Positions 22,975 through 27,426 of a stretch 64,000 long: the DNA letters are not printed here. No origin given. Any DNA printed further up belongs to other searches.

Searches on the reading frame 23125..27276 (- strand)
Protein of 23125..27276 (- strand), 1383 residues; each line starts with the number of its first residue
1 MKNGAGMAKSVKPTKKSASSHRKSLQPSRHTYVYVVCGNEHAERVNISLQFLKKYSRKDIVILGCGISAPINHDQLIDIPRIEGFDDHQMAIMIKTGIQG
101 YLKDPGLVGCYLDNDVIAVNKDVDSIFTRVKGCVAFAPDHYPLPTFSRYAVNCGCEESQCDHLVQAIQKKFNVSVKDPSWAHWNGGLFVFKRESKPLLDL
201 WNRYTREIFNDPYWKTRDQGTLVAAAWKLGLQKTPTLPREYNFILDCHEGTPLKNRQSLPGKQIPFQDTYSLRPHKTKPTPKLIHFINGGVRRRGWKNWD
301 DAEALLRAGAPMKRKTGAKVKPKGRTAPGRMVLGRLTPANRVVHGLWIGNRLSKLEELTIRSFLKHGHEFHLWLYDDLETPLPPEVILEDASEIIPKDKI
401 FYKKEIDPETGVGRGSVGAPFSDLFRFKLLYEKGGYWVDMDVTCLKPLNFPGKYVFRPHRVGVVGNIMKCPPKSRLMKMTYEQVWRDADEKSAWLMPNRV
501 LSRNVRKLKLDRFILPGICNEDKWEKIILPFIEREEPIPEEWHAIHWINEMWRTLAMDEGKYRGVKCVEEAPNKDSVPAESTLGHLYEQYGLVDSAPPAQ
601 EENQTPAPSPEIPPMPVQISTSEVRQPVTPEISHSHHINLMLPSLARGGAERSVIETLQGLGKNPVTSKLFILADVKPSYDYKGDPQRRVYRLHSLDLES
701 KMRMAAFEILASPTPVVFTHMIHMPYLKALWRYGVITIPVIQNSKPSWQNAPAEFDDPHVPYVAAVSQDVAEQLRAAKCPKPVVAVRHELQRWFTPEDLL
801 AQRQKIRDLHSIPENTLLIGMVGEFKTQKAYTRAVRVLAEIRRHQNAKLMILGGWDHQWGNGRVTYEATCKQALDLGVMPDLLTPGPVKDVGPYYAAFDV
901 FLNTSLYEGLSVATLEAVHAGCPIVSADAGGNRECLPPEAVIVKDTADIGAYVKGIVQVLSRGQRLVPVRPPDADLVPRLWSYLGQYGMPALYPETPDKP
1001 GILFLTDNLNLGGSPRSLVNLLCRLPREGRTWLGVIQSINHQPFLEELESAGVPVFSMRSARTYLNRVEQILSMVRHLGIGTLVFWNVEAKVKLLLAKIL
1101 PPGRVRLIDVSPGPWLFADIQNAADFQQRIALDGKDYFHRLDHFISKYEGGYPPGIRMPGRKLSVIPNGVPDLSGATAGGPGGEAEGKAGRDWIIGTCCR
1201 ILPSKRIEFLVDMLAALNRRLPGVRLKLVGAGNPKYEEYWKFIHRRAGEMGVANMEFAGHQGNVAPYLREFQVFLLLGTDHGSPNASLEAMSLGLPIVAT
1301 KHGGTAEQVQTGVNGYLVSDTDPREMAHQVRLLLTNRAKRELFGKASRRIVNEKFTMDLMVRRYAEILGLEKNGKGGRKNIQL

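Call 3: search_protein_families(library=pfam, proteins=[window:23125-27276:-], max_evalue=1)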
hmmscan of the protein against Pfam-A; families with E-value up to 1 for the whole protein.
window:23125-27276:- (1383 aa): 7 families
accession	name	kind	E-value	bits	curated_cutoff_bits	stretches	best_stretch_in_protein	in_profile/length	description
PF13692.12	Glyco_trans_1_4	-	4.1e-45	154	27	2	1195-1336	4-142/142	Glycosyl transferases group 1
PF00534.26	Glycos_transf_1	-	8.5e-42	143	26.4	2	1186-1348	9-170/172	Glycosyl transferases group 1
PF13524.12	Glyco_trans_1_2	-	2.9e-10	40.7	25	2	1212-1359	4-137/144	Glycosyl transferase-like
PF20706.3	GT4-conflict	-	1e-09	38.4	26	2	763-936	150-320/385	Family 4 Glycosyltransferase in conflict systems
PF04488.21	Gly_transf_sug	-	1.7e-06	29.1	23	1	420-449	55-84/93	Glycosyltransferase sugar-binding region containing DXD motif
PF13439.12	Glyco_transf_4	-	0.00011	22.8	28.5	0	1287-1364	88-152/170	Glycosyltransferase Family 4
PF05704.18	Caps_synth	-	0.00086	19.2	24.5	1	419-447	111-139/278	Capsular polysaccharide synthesis protein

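Call 56: search_solved_structures(query=window:23125-27276:-, max_evalue=0.001)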
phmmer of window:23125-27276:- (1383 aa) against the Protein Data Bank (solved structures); distinct sequences matched with E-value up to 0.001: 23.
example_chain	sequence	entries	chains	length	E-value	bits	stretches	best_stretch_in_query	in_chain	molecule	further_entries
4xso_B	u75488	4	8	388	4.4e-11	44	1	1191-1368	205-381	Alr3699 protein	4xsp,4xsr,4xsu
2jjm_A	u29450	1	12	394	7.4e-10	39.9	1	1205-1375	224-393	GLYCOSYL TRANSFERASE, GROUP 1 FAMILY PROTEIN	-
3mbo_A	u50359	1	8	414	8.3e-10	39.8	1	1205-1375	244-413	Glycosyltransferase, group 1 family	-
7qnt_AAA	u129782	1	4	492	4.1e-09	37.5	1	1193-1361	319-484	TarM(Se)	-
7qd7_AAA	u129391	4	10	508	4.4e-09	37.4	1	1193-1361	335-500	TarM(Se)_G117R | TarM(Se)_G117R-4RboP | TarM(Se)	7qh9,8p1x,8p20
4x6l_A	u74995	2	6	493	3.7e-08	34.3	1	1192-1365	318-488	TarM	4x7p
4x7m_A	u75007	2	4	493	3.7e-08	34.3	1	1192-1365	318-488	TarM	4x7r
4wac_A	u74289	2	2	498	3.8e-08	34.3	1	1192-1365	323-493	Glycosyl transferase, group 1 family protein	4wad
2x6q_A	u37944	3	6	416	3.7e-07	31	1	1195-1369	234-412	TREHALOSE-SYNTHASE TRET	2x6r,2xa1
2xa2_A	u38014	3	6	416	7e-07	30.1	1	1195-1369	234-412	TREHALOSE-SYNTHASE TRET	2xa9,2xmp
8dqd_A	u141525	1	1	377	1.4e-05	25.8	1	1255-1367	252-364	N, N'-diacetylbacillosaminyl-diphospho-undecaprenol alpha-1,3-N-acetylgalactosaminyltransf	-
8dvw_A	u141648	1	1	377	1.4e-05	25.8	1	1255-1367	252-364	N, N'-diacetylbacillosaminyl-diphospho-undecaprenol alpha-1,3-N-acetylgalactosaminyltransf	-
2r60_A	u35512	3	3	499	1.6e-05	25.6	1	1273-1368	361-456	Glycosyl transferase, group 1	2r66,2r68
8dvz_A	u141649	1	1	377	3.6e-05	24.4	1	1255-1367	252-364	N, N'-diacetylbacillosaminyl-diphospho-undecaprenol alpha-1,3-N-acetylgalactosaminyltransf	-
6kih_A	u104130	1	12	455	5.2e-05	23.9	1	811-961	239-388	Tll1590 protein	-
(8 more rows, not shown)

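Call 57: search_protein_families(library=ncbifam, proteins=[window:23125-27276:-], max_evalue=0.001)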
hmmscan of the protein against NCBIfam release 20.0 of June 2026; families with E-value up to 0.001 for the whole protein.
window:23125-27276:- (1383 aa): 34 families (the best 25 are shown)
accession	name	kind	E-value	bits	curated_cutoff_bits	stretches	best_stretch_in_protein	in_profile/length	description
TIGR03088.1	stp2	hypoth_equivalog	4.2e-43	147.8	409.05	2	1157-1367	156-369/374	TIGR03088 family PEP-CTERM/XrtA system glycosyltransferase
TIGR03999.1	thiol_BshA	equivalog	1.4e-31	109.8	273.7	2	1203-1367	210-369/375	N-acetyl-alpha-D-glucosaminyl L-malate synthase BshA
NF041876.1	EPS_EpsE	equivalog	1.2e-30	107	400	2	1189-1358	211-383/389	exopolysaccharide biosynthesis GT4 family glycosyltransferase EpsE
NF011726.0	PRK15179.1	equivalog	1.3e-23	83.2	733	2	1159-1364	480-687/694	Vi polysaccharide biosynthesis protein TviE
NF038229.1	Glyco4_Geo_Pelo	equivalog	8.1e-23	81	400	2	1162-1368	134-333/338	GPMC system family 4 glycosyltransferase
NF012034.0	PRK15490.1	equivalog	4.3e-22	78.3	813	2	1192-1365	398-570/578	Vi polysaccharide biosynthesis glycosyltransferase TviE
NF047880.1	glyco_SdgA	exception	7.6e-18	64.3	800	1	1197-1367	320-486/488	serine-aspartate repeat adhesin O-glycosyltransferase SdgA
TIGR03449.1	mycothiol_MshA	equivalog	4.9e-17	61.9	462.5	2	769-932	178-338/406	D-inositol-3-phosphate glycosyltransferase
TIGR04063.1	stp3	hypoth_equivalog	1.6e-15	56.9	442.05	1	1160-1367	179-391/397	TIGR04063 family PEP-CTERM/XrtA system glycosyltransferase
TIGR04047.1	MSMEG_0565_glyc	hypoth_equivalog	8.1e-14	51.5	259.85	2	764-962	143-341/373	MSMEG_0565 family glycosyltransferase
TIGR02149.1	glgA_Coryne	subfamily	1e-13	51.2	302.4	1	1287-1367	300-386/391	glycogen synthase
NF053787.1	GlcN_PG_synth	equivalog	1.6e-13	50.3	480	1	1255-1363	246-351/361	N-acetylglucosaminyl phosphatidylglycerol synthase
NF038011.1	PelF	equivalog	2.2e-13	50.1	100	1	1161-1367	280-488/489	GT4 family glycosyltransferase PelF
NF041139.1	TreT_Thcocales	equivalog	5.9e-12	45.1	775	1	1194-1368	231-409/412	trehalose synthase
TIGR02472.1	sucr_P_syn_N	equivalog_domain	1.9e-11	43.5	576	1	1288-1367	358-437/439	sucrose-phosphate synthase, putative, glycosyltransferase domain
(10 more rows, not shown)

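Call 73: search_protein_families(library=padloc, proteins=[window:23125-27276:-], max_evalue=0.001)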
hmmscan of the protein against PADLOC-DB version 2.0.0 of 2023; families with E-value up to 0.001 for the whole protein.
window:23125-27276:- (1383 aa): 0 families
